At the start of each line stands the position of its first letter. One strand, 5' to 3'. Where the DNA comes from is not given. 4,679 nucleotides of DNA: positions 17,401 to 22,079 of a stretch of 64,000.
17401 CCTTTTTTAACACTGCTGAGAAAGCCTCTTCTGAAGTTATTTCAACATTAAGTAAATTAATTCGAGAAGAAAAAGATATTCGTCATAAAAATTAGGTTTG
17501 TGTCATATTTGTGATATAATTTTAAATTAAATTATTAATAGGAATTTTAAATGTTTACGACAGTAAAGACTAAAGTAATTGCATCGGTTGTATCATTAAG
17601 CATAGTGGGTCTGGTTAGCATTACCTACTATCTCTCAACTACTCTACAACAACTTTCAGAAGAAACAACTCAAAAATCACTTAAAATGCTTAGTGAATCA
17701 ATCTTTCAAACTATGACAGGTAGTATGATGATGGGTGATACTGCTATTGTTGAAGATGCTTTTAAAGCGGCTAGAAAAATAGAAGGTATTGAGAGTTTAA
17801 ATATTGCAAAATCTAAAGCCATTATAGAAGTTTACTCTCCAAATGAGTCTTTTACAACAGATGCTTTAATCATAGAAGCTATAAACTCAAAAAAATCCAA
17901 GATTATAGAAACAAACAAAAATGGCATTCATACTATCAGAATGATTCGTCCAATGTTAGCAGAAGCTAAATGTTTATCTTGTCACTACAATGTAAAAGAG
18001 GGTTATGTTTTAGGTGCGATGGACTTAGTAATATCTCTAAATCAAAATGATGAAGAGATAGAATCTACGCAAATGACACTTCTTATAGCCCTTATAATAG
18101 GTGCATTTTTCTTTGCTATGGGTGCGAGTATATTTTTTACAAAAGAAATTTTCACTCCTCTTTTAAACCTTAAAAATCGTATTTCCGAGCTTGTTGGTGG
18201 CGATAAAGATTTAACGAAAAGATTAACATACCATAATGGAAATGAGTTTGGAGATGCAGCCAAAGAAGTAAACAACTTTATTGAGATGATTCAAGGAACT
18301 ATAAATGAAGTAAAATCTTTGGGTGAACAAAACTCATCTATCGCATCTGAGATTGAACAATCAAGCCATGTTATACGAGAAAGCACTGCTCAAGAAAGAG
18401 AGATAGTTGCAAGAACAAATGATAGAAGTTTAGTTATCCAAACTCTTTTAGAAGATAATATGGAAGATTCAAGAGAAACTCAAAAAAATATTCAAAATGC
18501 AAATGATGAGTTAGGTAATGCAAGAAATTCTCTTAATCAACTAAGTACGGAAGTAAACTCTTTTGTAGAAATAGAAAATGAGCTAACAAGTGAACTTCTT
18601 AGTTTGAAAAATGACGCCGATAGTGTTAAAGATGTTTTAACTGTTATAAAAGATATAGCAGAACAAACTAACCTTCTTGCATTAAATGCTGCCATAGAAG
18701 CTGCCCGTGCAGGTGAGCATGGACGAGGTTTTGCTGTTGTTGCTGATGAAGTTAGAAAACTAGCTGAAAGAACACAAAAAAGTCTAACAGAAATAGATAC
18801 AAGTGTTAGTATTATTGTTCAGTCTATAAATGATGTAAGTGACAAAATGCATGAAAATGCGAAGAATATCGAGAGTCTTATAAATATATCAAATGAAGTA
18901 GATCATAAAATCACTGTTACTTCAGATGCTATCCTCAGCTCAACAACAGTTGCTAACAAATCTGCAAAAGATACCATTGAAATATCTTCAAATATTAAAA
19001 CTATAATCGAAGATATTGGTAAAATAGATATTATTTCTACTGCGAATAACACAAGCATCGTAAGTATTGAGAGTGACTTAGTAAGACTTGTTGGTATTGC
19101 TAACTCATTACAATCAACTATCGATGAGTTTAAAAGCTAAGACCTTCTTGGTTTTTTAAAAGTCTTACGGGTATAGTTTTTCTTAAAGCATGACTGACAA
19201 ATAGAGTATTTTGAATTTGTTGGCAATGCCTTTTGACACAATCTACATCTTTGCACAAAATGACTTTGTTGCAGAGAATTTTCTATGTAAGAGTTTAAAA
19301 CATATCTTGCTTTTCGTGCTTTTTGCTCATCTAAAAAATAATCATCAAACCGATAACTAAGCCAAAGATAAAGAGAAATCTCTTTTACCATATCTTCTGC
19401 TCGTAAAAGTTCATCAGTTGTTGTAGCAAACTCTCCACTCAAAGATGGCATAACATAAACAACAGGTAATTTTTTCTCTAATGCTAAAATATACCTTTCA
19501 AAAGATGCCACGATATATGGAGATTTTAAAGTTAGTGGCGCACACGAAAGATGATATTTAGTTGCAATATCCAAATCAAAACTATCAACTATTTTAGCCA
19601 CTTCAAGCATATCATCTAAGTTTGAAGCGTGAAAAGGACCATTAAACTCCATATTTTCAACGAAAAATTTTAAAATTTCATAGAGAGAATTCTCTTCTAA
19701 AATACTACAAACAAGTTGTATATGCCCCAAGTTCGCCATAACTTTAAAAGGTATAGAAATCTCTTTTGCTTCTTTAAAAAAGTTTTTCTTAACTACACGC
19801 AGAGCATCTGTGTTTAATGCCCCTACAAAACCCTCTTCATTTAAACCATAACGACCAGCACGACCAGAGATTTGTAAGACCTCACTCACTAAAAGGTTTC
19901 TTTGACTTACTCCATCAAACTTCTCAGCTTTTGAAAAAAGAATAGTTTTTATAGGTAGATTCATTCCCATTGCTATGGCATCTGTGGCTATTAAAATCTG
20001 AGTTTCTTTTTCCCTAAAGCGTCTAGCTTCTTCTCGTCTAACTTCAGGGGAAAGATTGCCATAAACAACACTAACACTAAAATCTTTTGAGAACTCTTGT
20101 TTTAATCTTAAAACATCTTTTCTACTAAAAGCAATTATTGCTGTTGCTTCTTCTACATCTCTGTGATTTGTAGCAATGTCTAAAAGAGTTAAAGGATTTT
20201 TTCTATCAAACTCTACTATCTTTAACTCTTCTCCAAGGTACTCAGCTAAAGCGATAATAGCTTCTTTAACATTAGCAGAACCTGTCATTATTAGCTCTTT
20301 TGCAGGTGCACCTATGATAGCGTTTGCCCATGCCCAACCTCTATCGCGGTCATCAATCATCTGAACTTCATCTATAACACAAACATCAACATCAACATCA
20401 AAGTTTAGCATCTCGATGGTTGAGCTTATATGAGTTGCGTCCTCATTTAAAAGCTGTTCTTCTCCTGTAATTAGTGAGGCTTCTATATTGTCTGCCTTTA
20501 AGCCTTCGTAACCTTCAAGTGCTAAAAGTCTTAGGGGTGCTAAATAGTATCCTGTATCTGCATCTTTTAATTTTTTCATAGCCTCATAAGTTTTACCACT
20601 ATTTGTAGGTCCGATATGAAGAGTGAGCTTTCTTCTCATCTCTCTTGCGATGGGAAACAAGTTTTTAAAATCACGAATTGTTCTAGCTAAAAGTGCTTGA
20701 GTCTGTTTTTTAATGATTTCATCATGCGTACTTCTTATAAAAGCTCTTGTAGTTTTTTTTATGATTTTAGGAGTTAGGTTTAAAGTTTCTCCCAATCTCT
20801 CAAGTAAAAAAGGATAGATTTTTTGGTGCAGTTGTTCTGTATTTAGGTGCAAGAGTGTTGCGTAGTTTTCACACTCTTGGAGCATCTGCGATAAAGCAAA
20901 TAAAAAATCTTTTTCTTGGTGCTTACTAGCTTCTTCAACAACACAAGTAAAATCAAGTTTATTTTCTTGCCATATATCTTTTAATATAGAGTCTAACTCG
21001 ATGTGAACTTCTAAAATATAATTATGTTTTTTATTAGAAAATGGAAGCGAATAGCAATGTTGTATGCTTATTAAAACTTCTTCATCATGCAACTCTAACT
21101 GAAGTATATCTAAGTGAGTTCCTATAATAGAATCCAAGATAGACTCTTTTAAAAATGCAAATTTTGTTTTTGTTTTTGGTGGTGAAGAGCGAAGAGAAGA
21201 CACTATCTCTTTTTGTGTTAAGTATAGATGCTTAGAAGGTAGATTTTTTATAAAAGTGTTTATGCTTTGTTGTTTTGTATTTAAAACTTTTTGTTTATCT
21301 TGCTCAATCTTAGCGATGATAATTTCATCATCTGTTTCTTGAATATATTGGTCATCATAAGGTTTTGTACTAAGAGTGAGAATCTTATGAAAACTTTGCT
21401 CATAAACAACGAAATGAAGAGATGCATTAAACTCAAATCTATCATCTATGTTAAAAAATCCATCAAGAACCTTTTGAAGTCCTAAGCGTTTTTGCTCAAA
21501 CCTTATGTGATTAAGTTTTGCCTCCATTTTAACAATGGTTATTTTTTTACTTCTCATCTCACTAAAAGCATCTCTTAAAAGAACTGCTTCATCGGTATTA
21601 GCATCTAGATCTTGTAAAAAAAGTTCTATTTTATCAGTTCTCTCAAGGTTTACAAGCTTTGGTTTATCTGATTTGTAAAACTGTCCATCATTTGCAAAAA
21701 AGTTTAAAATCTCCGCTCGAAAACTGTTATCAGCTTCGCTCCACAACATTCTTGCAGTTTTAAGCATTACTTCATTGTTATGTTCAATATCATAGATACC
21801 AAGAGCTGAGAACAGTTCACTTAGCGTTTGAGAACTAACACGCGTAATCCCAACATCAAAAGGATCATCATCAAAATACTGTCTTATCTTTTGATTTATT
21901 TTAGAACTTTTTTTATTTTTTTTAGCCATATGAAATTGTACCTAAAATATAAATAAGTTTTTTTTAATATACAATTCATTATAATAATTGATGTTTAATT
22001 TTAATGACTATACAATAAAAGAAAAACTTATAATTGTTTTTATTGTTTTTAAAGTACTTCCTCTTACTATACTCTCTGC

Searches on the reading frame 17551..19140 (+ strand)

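Call 65: search_protein_families(library=pfam, proteins=[window:17551-19140:+])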
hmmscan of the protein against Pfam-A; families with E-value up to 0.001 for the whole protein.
window:17551-19140:+ (529 aa): 4 families
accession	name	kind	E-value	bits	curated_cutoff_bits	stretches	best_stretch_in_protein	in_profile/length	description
PF00015.26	MCPsignal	-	3.1e-33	115.5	34.6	1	309-493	6-169/172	Methyl-accepting chemotaxis protein (MCP) signalling domain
PF21563.3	Mcp40H-20_sensor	-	1e-10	42.3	27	1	51-163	3-111/112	Methyl-accepting chemotaxis sensory transducer, class 40H, sensor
PF00672.30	HAMP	-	2.5e-06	28.1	25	1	196-248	2-52/53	HAMP domain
PF11845.13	Tll0287-like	-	0.0008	20.3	24.1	0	103-148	73-111/144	Tll0287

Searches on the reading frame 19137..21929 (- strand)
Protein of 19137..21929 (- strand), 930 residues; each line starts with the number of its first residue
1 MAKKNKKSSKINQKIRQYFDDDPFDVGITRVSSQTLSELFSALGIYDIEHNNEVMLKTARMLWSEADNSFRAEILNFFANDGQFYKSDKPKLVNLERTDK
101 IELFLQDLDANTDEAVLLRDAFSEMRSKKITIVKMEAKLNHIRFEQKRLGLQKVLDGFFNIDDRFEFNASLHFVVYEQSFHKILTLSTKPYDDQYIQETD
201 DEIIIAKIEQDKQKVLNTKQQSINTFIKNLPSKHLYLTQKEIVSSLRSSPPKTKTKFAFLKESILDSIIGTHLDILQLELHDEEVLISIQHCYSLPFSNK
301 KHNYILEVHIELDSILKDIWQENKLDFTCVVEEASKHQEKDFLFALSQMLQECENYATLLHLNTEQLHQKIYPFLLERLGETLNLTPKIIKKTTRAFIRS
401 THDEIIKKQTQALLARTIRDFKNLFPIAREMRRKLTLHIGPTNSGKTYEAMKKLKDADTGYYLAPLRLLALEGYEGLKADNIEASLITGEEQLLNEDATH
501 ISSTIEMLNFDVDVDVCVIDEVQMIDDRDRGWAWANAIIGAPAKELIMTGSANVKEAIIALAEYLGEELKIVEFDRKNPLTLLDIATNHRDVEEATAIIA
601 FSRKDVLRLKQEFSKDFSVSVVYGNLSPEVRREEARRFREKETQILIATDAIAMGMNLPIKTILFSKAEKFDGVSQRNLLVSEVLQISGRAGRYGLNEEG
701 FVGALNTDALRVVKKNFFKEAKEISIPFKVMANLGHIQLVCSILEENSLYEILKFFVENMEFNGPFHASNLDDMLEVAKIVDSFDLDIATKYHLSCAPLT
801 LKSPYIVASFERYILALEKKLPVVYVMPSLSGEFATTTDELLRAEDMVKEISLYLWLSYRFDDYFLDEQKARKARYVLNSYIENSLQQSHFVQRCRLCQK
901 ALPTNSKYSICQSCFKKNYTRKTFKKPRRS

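Call 65: search_protein_families(library=pfam, proteins=[window:19137-21929:-])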
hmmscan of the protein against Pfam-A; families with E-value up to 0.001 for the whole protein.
window:19137-21929:- (930 aa): 4 families
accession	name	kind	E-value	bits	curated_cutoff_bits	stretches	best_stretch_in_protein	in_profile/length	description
PF22527.2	DEXQc_Suv3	-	4.1e-55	186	27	1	423-574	3-154/154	DEXQ-box helicase domain of Suv3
PF12513.15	SUV3_C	-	4.6e-14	52.4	27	1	841-888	1-48/48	ATP-dependent RNA helicase SUV3 C-terminal domain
PF00271.37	Helicase_C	-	1.1e-13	51.9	23.5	1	595-695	16-110/110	Helicase conserved C-terminal domain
PF00270.35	DEAD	-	0.0005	20.3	26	0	436-555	17-161/167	DEAD/DEAH box helicase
